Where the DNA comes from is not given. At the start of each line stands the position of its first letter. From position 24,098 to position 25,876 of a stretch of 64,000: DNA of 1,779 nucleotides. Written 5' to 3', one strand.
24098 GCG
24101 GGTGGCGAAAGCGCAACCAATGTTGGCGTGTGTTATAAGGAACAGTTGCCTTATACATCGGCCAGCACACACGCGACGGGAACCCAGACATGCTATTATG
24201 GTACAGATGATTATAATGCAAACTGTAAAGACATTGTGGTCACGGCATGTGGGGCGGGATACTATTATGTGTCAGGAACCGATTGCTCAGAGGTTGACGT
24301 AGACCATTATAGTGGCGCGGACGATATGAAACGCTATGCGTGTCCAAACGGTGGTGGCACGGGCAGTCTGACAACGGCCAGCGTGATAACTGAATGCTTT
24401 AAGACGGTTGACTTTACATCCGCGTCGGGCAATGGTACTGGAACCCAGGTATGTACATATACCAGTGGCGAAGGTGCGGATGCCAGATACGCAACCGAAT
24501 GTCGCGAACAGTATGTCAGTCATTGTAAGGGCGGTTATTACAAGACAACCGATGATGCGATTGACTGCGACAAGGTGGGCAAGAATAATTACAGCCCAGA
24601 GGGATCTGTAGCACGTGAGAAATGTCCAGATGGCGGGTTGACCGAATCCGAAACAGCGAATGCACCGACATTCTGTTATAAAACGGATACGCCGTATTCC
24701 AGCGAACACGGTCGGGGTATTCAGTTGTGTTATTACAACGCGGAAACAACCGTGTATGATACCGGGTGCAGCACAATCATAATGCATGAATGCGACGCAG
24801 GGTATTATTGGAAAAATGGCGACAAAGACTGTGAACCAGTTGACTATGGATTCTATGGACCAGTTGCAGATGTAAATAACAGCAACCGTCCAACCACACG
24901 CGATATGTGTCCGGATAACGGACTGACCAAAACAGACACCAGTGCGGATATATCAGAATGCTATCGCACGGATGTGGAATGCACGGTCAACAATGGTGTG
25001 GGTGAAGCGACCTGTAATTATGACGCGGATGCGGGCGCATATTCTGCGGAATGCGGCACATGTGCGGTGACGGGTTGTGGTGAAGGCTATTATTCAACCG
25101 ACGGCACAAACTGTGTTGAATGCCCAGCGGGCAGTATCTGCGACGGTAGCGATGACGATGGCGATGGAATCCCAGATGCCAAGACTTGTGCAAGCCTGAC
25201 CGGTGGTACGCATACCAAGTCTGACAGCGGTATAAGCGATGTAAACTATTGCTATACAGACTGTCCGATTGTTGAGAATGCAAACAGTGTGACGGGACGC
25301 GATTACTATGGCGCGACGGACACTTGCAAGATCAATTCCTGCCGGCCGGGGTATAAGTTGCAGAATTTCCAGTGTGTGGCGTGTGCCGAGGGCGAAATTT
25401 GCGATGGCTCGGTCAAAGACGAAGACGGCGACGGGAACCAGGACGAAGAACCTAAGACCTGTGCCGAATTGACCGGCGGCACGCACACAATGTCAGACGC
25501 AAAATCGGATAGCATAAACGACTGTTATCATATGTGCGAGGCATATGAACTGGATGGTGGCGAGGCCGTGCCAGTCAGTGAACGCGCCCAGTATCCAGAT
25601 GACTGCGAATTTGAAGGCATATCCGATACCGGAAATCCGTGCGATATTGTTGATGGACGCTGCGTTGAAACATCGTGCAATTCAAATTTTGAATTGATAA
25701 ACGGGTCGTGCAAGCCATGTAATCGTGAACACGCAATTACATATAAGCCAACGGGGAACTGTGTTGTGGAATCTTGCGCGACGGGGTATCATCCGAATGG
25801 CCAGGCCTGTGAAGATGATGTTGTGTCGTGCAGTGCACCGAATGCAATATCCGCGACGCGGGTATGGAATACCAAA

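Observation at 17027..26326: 3099-aa secreted mosaic protein: Listeria-Bacteroides repeats fused to eukaryotic-like Cys-rich (ephrin-receptor/EGF-like) modules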

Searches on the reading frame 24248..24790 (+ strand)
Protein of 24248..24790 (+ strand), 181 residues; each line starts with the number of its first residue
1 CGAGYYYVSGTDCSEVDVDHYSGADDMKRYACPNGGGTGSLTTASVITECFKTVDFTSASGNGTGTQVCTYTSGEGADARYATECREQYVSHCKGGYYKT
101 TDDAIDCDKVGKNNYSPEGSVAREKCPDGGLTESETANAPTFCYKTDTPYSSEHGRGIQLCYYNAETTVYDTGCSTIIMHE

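Call 33: search_solved_structures(query=A1, max_evalue=10, show_alignments=2)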
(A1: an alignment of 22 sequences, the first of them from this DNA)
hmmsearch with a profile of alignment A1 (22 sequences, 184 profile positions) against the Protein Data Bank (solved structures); distinct sequences matched with E-value up to 10: 4.
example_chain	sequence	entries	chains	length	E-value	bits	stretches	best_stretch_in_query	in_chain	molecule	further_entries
9vqm_A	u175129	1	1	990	0.023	18.2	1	1-73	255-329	Endosome/lysosome-associated apoptosis and autophagy regulator 1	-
9vqm_B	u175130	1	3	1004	0.03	17.9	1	1-73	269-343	Endosome/lysosome-associated apoptosis and autophagy regulator 1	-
9vql_A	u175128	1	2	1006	0.047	17.2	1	1-73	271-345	Endosome/lysosome-associated apoptosis and autophagy regulator 1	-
8tx1_A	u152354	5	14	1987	0.47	14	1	3-134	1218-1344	Mastigoneme-like protein | Mst1 | Tyrosine-protein kinase ephrin type A/B receptor-like domain-containing protein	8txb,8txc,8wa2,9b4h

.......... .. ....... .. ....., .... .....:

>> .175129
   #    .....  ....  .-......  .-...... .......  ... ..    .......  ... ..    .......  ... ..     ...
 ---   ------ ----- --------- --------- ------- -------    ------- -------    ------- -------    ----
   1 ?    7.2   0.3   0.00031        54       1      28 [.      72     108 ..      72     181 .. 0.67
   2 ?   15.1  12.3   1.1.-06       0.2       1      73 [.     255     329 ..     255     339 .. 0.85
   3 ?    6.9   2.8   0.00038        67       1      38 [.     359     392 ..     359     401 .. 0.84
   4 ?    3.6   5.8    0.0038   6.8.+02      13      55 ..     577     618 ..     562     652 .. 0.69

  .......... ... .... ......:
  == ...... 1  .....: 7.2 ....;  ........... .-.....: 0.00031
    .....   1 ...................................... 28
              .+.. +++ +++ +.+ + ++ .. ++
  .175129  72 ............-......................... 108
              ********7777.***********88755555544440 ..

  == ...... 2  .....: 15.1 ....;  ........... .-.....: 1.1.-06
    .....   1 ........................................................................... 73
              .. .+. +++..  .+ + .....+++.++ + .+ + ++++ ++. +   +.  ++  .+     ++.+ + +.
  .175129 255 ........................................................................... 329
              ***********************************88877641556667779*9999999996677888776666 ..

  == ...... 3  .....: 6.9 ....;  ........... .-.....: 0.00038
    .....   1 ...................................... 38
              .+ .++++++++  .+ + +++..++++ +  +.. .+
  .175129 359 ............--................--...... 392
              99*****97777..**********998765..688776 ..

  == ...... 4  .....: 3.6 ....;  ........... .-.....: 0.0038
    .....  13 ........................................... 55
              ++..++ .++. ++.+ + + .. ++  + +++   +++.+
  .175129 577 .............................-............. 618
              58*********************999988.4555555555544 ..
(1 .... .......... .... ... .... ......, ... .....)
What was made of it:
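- Closest known: Chlamydomonas mastigoneme protein Mst1. Different: Sequence similarity is insignificant (E 0.47, call 33).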

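Call 37: predict_structure(alignment_id=A1)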
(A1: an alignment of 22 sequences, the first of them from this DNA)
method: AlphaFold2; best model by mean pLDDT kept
length: 181 residues; sequences in the alignment: 22
mean_pLDDT: 96.5   pTM: 0.79
mean pLDDT of the five models: 96.5, 95.1, 95.0, 93.9, 93.9
residues with pLDDT >= 90: 173; 70-90: 8; 50-70: 0; < 50: 0
segments of 3 or more residues with pLDDT < 50: none
pLDDT, mean of each block of 10 residues (from residue 1): 95 97 96 96 97 97 98 89 94 98 97 98 98 98 98 97 97 95 92
secondary structure, 60 per line:
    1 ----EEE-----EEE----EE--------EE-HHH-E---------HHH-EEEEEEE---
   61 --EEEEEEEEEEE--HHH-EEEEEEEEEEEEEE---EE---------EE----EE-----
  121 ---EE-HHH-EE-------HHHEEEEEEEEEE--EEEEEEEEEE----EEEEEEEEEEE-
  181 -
elements in order: E5-7 E13-15 E51-57 E63-73 E80-93 E143-152 E155-164 E169-179
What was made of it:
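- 23954..25621 (+): 95-aa repeat units 8-13, aa 2310-2865. Units 9-10 (aa 2408-2588, 24248-24790) were modelled. AF2 pLDDT 96.5, pTM 0.79 (call 37).
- AF2 model at pLDDT 96.5 and pTM 0.79, with high confidence across the unit junction (call 37).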

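Call 39: search_protein_representatives(alignment_id=A1)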
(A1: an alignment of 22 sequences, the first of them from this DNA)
Query: 22 sequences, 184 profile positions. Proteins with E-value up to 0.001 (for the whole library): 726; up to 1e-10: 206; up to 1e-30: 77. The best 150 are listed.
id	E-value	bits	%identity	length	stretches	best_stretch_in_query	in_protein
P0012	9.3e-294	981.1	-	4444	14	1-182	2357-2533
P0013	1.6e-273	915.2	-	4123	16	1-183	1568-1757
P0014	9.3e-271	906.2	-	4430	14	1-184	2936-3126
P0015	7.3e-253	847.8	-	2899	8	1-183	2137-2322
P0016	8.5e-186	629.2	-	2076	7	11-182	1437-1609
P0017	9.1e-183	619.3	-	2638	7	11-183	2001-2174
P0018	3.2e-173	588.2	-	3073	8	10-182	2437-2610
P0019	9.5e-162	550.8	-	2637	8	1-183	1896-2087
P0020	2.3e-161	549.6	-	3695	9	1-183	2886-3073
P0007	1.6e-158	540.3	-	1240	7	1-182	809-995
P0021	8.2e-155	528.2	-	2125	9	1-184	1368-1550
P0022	1.9e-153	523.8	-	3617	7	1-183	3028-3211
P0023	3.9e-152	519.5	-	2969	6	1-183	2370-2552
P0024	1.8e-150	514.1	-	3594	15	1-183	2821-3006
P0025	7.3e-150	512.1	-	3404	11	1-174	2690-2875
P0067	1.5e-43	165.6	-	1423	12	1-146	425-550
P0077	2.3e-34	135.6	-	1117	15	1-144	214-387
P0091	2.9e-25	105.9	-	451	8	1-54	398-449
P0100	1.9e-22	96.7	-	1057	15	1-144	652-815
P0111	7.4e-20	88.3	-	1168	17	1-56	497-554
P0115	5.1e-19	85.6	-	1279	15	1-54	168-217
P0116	5.4e-19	85.5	-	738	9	92-143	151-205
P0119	2.4e-18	83.4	-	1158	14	1-57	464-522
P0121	4.2e-18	82.6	-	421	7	1-53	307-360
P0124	8.7e-18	81.6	-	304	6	1-41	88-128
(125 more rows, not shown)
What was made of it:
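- On Ephrin_rec_like / GCC2_GCC3 (PF07699): Profile A1 hits P0091, P0111, P0119 and P0124 at library E 1e-18 to 1e-25 (call 39).
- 726 representative proteins at E<=1e-3, 77 at E<=1e-30 (call 39).
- Tried and rejected: This under-represents the family, because the exhaustive profile search found 726 (call 39).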

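Call 41: fold_search(model_id=the predicted structure, library=pdb)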
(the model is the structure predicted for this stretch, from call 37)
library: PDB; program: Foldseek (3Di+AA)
matches with E <= 10: 270; with E <= 0.001: 0
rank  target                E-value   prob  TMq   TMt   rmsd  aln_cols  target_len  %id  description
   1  9vqm_B                1.2e-03  0.97  0.22  0.06  22.1       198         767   15  Cryo-EM structure of Elapor1WT in tetrameric form (released 2025-07-23)
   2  9vqm_C                8.5e-03  0.84  0.22  0.06  21.9       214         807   16  Cryo-EM structure of Elapor1WT in tetrameric form (released 2025-07-23)
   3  9vqm_A                2.0e-02  0.69  0.22  0.06  22.1       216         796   16  Cryo-EM structure of Elapor1WT in tetrameric form (released 2025-07-23)
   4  9vql_B                7.6e-02  0.51  0.22  0.07  23.2       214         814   14  Cryo-EM structure of the dimeric Elapor1 mutant (released 2025-07-23)
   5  9vqm_D                8.9e-02  0.30  0.25  0.07  18.9       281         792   12  Cryo-EM structure of Elapor1WT in tetrameric form (released 2025-07-23)
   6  9vql_A                9.9e-02  0.30  0.21  0.07  23.9       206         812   14  Cryo-EM structure of the dimeric Elapor1 mutant (released 2025-07-23)
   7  8wa2_A                1.1e-01  0.94  0.45  0.06   7.1       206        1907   16  cryo-EM structure of native mastigonemes isolated from Chlamydomonas reinhardtii at 3.0 angstrom resolution (released 2024-04-10)
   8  3alq_U                1.2e-01  0.69  0.28  0.30   9.0       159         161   14  Crystal structure of TNF-TNFR2 complex (released 2010-11-17)
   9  7m3e_A                1.4e-01  0.69  0.22  0.06  18.7       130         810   14  Asymmetric Activation of the Calcium Sensing Receptor Homodimer (released 2021-06-30)
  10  8tx1                  1.4e-01  0.57  0.24  0.04  10.9       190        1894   17  Characterization of the Chlamydomonas Flagellar Mastigoneme Filament Structure at 3.6A (released 2023-10-25)
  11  8wa2_F                1.6e-01  0.93  0.45  0.08   7.1       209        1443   17  cryo-EM structure of native mastigonemes isolated from Chlamydomonas reinhardtii at 3.0 angstrom resolution (released 2024-04-10)
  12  9c2f_B                2.2e-01  0.44  0.25  0.07  16.9       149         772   15  Structure of Calcium-Sensing Receptor in complex with positive allosteric modulator '54149 (released 2024-10-02)
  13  7dd5_A                2.5e-01  0.47  0.21  0.06  18.3       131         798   14  Structure of Calcium-Sensing Receptor in complex with NPS-2143 (released 2021-06-16)
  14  9avg_Q                2.8e-01  0.51  0.24  0.06  17.2       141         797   13  Structure of human calcium-sensing receptor in complex with chimeric Gs (miniGis) protein in nanodiscs (released 2024-04-17)
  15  9ayf_R                3.4e-01  0.47  0.24  0.06  16.8       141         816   12  Structure of human calcium-sensing receptor in complex with Gi1 (miniGi1) protein in detergent (released 2024-04-17)
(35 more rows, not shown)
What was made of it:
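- Closest known: Chlamydomonas mastigoneme protein Mst1. Same: Mst1 is a ~1900-residue chain carrying ephrin-receptor-like domains that forms an extracellular flagellar filament, according to its PDB description (calls 33, 41).
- Foldseek agrees (call 41).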

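Call 53: find_encoding_contigs(protein=P0023, flank=10000, max_places=4)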
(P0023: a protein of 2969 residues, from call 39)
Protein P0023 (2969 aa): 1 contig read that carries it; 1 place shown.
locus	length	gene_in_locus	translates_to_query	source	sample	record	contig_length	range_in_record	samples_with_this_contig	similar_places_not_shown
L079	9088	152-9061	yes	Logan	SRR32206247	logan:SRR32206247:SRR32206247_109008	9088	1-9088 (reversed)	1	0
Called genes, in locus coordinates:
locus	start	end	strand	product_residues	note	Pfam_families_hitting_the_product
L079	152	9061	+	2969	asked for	PF09479:Flg_new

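Call 62: search_protein_families(library=pfam, proteins=[P0067, P0077, P0091, P0100, P0111, P0115, P0119, P0124, P0121, P0116], max_evalue=0.001)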
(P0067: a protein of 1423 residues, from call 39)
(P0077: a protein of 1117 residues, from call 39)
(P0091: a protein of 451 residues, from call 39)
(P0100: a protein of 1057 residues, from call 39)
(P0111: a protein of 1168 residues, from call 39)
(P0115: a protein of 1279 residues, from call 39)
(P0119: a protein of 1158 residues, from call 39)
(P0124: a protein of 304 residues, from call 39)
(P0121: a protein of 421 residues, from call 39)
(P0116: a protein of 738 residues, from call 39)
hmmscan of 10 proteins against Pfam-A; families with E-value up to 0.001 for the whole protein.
P0067 (1423 aa): 1 family
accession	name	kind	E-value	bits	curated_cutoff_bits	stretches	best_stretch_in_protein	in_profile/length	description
PF21164.2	Dumpy_DPY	-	3.2e-23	81.8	27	0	403-422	2-21/24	Dumpy, DPY module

P0077 (1117 aa): 4 families
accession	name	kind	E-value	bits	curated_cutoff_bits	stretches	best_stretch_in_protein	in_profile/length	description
PF20738.2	Cin1_N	-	2.6e-61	204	27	0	969-1016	10-56/57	Cellophane-induced 1 (cin1) repeat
PF24130.1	DUF7397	-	1.1e-20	73.7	27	0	74-103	11-42/56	Family of unknown function (DUF7397)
PF15901.10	Sortilin_C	-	1.1e-11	45.8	27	0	801-875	88-154/167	Sortilin, neurotensin receptor 3, C-terminal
PF13540.12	RCC1_2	-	1.1e-07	31.9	22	1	1070-1105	2-30/30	Regulator of chromosome condensation (RCC1) repeat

P0091 (451 aa): 4 families
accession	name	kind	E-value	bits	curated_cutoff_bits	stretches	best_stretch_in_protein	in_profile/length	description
PF07699.19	Ephrin_rec_like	-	6.2e-34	116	23.1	5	163-192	7-36/48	Tyrosine-protein kinase ephrin type A/B receptor-like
PF07562.20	NCD3G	-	3.1e-11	43.4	38.9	0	203-245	10-52/54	Nine Cysteines Domain of family 3 GPCR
PF23091.2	TNFR_ELAPOR1_6th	-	1.4e-08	34.9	33.2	1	49-84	2-36/41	ELAPOR1-like, TNF receptor-like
PF00020.24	TNFR_c6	-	1.1e-06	29.3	29.4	0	170-196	1-24/39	TNFR/NGFR cysteine-rich region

P0100 (1057 aa): 2 families
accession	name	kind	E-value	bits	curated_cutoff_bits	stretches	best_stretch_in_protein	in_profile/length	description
PF24634.1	DUF7631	-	1.8e-05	25.6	27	0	283-298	3-18/50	Domain of unknown function (DUF7631)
PF07699.19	Ephrin_rec_like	-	5.9e-05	23.2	23.1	0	843-879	13-48/48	Tyrosine-protein kinase ephrin type A/B receptor-like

P0111 (1168 aa): 1 family
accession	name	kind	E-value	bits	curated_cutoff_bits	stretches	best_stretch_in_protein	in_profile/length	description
PF07699.19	Ephrin_rec_like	-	1.3e-11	44.5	23.1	0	612-658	1-48/48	Tyrosine-protein kinase ephrin type A/B receptor-like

P0115 (1279 aa): 0 families

P0119 (1158 aa): 2 families
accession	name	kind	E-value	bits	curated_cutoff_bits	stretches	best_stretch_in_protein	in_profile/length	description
PF07699.19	Ephrin_rec_like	-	1.2e-14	54.3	23.1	0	472-517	2-48/48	Tyrosine-protein kinase ephrin type A/B receptor-like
PF07562.20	NCD3G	-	0.00059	20.1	38.9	0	642-669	8-37/54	Nine Cysteines Domain of family 3 GPCR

P0124 (304 aa): 2 families
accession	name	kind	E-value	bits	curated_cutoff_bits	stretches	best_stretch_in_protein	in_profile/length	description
PF07699.19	Ephrin_rec_like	-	1.6e-18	66.7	23.1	2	74-113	1-39/48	Tyrosine-protein kinase ephrin type A/B receptor-like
PF07562.20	NCD3G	-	3.5e-07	30.4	38.9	0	69-94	30-54/54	Nine Cysteines Domain of family 3 GPCR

P0121 (421 aa): 1 family
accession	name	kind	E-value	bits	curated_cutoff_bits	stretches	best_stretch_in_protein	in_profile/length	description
PF20738.2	Cin1_N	-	1.2e-20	73.8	27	0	284-330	11-56/57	Cellophane-induced 1 (cin1) repeat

P0116 (738 aa): 4 families
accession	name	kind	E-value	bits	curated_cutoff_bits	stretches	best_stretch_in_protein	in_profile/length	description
PF20738.2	Cin1_N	-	2.5e-40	136.8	27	5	128-175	10-56/57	Cellophane-induced 1 (cin1) repeat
PF13540.12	RCC1_2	-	3.2e-12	46.3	22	1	704-732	2-30/30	Regulator of chromosome condensation (RCC1) repeat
PF24130.1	DUF7397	-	3e-07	30.5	27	0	26-50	11-37/56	Family of unknown function (DUF7397)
PF15901.10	Sortilin_C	-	7.7e-05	23.5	27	0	140-198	87-142/167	Sortilin, neurotensin receptor 3, C-terminal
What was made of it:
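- On Ephrin_rec_like / GCC2_GCC3 (PF07699): These carry PF07699 at 44-116 bits (call 62).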

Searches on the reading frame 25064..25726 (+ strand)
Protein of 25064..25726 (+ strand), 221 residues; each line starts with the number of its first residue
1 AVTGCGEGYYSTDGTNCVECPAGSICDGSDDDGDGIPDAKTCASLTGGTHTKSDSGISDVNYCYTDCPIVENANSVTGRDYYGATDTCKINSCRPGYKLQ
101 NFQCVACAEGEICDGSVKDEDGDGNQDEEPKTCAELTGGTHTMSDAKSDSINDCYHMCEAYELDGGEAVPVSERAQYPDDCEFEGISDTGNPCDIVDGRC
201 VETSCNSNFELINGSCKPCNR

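Call 10: search_protein_families(library=pfam, proteins=[window:25064-25726:+], max_evalue=10)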
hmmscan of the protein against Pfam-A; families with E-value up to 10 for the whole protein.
window:25064-25726:+ (221 aa): 3 families
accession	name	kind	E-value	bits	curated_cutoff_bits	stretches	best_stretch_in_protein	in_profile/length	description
PF16975.12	UPAR_LY6_2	-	0.0012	19.5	31.5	1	59-118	34-93/106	Ly6/PLAUR domain-containing protein 6, Lypd6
PF24634.1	DUF7631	-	0.033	15.1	27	2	15-28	4-17/50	Domain of unknown function (DUF7631)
PF23091.2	TNFR_ELAPOR1_6th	-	1.5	9.2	33.2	2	5-24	17-36/41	ELAPOR1-like, TNF receptor-like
